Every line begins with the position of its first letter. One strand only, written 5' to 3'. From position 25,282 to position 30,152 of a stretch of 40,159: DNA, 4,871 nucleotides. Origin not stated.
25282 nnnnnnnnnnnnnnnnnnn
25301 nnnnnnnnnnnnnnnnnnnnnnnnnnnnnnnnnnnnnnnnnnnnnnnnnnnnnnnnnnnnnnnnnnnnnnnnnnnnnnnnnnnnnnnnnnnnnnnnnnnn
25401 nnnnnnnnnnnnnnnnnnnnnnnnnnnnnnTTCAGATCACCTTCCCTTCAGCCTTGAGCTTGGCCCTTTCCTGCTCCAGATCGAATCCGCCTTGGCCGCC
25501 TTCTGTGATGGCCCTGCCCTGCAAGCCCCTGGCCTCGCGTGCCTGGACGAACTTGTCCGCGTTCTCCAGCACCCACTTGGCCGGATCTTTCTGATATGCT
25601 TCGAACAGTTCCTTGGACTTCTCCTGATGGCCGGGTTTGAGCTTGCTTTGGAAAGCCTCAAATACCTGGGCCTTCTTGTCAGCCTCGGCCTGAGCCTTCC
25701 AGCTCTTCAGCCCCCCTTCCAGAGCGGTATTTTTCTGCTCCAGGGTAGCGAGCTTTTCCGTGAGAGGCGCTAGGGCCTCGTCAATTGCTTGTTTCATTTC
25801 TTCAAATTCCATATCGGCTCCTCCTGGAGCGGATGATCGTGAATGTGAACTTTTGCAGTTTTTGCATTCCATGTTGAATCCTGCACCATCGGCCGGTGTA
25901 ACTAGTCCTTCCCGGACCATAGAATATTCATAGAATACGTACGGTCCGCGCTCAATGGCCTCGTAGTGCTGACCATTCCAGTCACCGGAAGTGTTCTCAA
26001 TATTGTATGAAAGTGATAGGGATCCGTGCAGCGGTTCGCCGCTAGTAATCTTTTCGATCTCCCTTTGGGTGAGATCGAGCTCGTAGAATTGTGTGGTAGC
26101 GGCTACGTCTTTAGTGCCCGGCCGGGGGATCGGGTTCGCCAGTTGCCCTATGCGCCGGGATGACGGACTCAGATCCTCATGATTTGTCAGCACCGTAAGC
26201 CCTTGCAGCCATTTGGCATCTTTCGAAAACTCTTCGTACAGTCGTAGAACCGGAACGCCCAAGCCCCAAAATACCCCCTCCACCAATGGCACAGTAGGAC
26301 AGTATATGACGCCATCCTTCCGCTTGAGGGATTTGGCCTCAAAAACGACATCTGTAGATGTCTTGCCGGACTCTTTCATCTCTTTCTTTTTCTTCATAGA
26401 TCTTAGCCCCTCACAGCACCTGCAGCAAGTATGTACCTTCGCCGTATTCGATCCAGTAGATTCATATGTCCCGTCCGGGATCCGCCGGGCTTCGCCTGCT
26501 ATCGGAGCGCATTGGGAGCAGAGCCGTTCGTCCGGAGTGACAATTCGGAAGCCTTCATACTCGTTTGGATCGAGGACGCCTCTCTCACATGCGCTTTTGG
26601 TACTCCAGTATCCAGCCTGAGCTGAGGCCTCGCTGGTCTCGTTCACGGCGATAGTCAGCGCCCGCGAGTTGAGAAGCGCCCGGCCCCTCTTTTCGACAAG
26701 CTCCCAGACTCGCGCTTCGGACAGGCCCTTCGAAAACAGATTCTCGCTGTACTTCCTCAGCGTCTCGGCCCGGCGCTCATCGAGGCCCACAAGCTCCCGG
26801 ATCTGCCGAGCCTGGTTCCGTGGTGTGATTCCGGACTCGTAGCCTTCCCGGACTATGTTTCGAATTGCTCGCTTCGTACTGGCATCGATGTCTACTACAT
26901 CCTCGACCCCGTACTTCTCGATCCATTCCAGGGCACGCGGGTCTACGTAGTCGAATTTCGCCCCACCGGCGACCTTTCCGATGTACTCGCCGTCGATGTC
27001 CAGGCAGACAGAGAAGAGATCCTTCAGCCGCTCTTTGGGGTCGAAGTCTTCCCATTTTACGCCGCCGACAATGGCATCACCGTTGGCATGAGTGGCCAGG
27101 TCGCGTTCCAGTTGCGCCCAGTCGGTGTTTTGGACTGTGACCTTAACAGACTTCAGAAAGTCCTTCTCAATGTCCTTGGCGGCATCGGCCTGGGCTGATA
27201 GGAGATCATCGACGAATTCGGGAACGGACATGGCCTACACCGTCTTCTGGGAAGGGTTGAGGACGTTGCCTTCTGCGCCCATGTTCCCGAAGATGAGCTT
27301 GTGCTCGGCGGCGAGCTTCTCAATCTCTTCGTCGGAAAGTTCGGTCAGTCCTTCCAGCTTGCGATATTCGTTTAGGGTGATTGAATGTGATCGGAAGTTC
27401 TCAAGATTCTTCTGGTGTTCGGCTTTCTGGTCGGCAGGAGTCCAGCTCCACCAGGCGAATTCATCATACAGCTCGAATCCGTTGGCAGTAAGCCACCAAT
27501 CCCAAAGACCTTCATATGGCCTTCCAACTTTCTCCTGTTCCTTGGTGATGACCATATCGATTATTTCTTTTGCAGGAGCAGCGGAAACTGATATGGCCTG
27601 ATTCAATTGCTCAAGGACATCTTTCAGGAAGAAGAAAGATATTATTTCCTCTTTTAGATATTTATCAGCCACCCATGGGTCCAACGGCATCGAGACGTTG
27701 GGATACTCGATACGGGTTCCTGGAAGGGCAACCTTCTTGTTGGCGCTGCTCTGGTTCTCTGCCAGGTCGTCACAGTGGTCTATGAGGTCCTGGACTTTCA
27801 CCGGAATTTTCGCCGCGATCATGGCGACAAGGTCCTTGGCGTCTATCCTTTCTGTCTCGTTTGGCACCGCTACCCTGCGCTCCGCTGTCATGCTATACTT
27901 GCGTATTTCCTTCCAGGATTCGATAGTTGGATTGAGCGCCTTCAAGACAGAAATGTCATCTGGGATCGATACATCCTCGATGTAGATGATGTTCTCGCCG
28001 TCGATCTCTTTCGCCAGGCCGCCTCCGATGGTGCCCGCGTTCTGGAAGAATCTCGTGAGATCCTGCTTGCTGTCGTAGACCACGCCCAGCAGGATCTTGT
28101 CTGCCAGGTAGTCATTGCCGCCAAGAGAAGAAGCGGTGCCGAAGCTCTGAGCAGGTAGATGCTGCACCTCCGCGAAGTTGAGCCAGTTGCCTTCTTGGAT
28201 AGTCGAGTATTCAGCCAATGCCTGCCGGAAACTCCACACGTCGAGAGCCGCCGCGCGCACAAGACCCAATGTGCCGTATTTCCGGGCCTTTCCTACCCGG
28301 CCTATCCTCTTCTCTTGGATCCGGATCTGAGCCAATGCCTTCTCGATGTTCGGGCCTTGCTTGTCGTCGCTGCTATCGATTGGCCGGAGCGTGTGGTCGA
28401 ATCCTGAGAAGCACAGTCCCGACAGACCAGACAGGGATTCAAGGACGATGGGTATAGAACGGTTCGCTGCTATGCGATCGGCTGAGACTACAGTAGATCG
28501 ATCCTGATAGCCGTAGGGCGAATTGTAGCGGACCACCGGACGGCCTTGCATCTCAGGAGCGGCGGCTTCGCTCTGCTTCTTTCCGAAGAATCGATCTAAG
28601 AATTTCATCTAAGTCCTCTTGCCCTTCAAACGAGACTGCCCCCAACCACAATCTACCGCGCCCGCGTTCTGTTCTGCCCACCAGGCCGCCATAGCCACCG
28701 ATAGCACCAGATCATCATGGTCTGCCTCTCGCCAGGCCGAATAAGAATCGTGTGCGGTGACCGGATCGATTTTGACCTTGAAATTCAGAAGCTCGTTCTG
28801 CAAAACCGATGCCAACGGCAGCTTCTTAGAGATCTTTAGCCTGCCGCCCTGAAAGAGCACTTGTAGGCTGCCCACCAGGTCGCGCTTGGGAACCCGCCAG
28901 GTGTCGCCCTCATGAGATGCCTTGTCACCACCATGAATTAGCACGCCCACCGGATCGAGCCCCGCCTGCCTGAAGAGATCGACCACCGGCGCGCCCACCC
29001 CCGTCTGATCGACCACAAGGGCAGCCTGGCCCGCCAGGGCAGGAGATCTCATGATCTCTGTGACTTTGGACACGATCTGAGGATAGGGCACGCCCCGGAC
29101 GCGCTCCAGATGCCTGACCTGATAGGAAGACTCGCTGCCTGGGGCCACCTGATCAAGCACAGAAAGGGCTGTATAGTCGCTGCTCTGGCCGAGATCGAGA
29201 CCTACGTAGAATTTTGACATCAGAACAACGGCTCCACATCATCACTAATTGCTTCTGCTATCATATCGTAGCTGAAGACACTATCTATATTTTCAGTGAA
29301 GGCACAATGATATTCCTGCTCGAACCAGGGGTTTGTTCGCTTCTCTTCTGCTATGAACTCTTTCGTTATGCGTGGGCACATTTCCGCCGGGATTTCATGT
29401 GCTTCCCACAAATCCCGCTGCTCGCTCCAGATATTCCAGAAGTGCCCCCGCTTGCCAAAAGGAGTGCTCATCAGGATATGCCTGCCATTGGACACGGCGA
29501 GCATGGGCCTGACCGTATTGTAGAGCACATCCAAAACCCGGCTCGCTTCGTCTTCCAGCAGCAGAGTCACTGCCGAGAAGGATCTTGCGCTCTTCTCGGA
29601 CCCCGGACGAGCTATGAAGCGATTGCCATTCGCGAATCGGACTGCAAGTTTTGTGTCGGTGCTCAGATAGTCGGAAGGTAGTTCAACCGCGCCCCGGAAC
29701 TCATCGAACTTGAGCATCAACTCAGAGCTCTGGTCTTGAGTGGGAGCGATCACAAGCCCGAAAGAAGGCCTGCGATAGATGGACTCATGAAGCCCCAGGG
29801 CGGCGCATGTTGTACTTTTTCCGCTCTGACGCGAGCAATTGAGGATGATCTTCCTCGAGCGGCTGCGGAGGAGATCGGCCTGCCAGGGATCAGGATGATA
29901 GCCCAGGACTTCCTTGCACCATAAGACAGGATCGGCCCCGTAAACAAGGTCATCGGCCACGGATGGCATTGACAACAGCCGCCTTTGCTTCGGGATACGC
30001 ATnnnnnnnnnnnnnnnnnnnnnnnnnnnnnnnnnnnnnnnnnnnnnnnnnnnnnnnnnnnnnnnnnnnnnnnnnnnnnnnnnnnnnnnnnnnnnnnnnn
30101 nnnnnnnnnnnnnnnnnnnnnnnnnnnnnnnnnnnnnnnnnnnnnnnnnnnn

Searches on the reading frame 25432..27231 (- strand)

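Call 46: search_protein_families(library=pfam, proteins=[window:25432-27231:-], max_evalue=0.001)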
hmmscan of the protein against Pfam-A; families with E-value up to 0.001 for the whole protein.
window:25432-27231:- (599 aa): 1 family
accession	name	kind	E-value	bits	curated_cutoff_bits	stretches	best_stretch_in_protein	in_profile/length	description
PF04233.19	Phage_Mu_F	-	2.3e-05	25.5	29.6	0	167-272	12-109/112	Phage Mu protein F like protein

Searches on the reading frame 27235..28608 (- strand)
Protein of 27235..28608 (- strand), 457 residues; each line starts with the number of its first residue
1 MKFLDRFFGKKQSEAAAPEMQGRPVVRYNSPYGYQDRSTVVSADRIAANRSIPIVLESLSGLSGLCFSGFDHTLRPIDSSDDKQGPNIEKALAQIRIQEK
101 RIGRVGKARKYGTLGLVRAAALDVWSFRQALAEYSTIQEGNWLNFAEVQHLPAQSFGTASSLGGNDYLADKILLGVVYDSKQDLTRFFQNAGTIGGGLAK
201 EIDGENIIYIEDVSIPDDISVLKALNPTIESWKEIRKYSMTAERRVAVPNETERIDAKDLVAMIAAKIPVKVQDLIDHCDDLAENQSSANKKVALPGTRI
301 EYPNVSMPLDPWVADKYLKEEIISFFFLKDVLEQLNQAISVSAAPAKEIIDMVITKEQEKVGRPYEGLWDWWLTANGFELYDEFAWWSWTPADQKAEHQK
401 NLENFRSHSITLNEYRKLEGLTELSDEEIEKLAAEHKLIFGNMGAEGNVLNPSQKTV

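Call 46: search_protein_families(library=pfam, proteins=[window:27235-28608:-], max_evalue=0.001)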
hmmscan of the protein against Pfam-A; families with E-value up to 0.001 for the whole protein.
window:27235-28608:- (457 aa): 0 families

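Call 55: search_dna_similar(query=window:27235-28608:-, collection=phages, mode=protein, max_rows=10)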
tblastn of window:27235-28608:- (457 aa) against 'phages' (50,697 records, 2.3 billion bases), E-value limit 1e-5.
Records with a match: 1; places in all: 1; records where one place covers at least 80% of the query: 0.
Best place of each record, by identity: <60% 1.
By first word of the organism name: Caudoviricetes 1.
By host as written in the record: Methanosarcinales 1.
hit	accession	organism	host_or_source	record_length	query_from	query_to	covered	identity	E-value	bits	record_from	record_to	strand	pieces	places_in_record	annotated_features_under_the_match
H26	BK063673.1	Caudoviricetes sp. vir525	Methanosarcinales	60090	150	446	65%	25.3%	2e-11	72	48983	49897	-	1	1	hypothetical protein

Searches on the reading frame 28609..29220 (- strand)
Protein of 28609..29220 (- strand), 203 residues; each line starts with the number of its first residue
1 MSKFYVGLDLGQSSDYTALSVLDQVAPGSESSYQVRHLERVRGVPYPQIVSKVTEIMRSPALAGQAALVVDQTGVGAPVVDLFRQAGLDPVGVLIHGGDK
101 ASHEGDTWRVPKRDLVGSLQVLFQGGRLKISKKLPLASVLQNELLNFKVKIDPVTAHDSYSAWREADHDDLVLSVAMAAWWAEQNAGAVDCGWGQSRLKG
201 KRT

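Call 46: search_protein_families(library=pfam, proteins=[window:28609-29220:-], max_evalue=0.001)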
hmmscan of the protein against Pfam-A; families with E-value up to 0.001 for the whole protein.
window:28609-29220:- (203 aa): 1 family
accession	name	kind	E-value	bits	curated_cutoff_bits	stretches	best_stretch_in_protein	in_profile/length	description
PF17289.8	Terminase_6C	-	0.00072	20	22.6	0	6-176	1-149/155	Terminase RNaseH-like domain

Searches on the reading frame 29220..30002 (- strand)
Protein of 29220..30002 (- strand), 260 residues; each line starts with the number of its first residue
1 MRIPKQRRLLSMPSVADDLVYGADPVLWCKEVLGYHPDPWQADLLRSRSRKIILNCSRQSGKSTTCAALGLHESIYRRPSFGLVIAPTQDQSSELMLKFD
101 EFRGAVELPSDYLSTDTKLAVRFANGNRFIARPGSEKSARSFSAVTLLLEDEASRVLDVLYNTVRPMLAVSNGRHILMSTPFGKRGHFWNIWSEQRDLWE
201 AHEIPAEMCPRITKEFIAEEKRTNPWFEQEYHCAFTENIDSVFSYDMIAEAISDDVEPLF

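Call 46: search_protein_families(library=pfam, proteins=[window:29220-30002:-], max_evalue=0.001)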
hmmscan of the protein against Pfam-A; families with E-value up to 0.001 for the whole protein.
window:29220-30002:- (260 aa): 1 family
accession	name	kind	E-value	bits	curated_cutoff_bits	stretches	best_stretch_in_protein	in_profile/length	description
PF03237.21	Terminase_6N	-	3.8e-08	33.7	22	1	54-248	2-213/215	Terminase large subunit, T4likevirus-type, N-terminal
